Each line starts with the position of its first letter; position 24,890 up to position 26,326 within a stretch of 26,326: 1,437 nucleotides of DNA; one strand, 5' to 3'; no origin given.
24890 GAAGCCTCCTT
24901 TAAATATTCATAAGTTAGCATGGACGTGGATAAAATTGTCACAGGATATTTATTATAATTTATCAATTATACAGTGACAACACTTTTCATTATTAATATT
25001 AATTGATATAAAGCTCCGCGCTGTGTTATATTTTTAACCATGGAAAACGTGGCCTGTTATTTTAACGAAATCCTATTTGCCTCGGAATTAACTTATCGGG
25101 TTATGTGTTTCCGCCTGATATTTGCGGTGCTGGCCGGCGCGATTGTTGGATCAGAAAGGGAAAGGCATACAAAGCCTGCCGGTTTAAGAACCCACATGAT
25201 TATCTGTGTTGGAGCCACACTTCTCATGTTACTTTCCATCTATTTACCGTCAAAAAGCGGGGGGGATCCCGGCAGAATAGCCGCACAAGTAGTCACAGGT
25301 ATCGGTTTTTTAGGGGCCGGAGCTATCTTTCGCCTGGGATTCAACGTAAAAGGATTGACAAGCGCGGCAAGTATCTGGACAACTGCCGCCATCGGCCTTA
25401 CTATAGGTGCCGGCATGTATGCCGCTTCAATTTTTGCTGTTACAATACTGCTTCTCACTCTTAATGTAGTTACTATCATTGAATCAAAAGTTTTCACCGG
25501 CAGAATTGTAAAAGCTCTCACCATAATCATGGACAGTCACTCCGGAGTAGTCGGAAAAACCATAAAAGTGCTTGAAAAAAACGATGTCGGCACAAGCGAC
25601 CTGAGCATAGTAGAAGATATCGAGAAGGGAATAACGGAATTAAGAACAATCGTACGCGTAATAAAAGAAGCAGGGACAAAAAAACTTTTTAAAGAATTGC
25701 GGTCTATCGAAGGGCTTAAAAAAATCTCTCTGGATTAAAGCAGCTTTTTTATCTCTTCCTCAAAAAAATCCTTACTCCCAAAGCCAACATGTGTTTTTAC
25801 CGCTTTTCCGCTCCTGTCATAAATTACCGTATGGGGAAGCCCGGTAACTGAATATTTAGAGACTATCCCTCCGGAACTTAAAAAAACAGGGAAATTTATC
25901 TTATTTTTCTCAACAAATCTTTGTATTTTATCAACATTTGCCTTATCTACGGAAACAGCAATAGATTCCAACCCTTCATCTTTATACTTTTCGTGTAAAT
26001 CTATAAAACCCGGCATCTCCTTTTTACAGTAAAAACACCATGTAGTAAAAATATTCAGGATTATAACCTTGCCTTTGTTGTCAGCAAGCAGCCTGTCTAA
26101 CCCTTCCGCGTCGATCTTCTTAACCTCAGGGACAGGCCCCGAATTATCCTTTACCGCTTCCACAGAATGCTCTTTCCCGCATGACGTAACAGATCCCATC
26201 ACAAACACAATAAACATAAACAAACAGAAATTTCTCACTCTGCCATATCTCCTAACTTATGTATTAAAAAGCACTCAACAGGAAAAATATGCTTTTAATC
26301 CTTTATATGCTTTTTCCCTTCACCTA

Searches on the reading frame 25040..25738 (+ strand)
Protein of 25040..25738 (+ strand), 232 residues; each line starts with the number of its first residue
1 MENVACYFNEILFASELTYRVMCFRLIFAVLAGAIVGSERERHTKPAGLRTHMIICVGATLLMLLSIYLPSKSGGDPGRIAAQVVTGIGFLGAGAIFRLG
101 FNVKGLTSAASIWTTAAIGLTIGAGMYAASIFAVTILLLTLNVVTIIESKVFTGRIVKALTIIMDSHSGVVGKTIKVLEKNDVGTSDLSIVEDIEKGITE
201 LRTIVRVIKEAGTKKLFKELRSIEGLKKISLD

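Call 78: search_protein_families(library=pfam, proteins=[window:25040-25738:+], max_evalue=0.001)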
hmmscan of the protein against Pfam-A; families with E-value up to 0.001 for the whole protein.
window:25040-25738:+ (232 aa): 1 family
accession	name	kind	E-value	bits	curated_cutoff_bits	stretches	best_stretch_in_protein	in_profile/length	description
PF02308.21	MgtC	-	6e-39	133.6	31.4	1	26-148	1-119/121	MgtC family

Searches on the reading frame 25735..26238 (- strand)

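Call 96: search_protein_families(library=pfam, proteins=[window:25735-26238:-], max_evalue=0.0001)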
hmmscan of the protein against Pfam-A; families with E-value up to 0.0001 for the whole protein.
window:25735-26238:- (167 aa): 5 families
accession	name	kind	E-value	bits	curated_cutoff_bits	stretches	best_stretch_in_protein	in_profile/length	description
PF00578.27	AhpC-TSA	-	5.6e-21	75.2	26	1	36-145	5-120/124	AhpC/TSA family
PF08534.16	Redoxin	-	1.6e-17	64.1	26.6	1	35-159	5-140/148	Redoxin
PF13905.12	Thioredoxin_8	-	8.5e-11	42.5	27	1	56-145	1-93/94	Thioredoxin-like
PF00085.26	Thioredoxin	-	1e-07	32.4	23.5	1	41-119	4-76/103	Thioredoxin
PF13098.12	Thioredoxin_2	-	1.1e-06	29.4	27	1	54-160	3-101/104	Thioredoxin-like domain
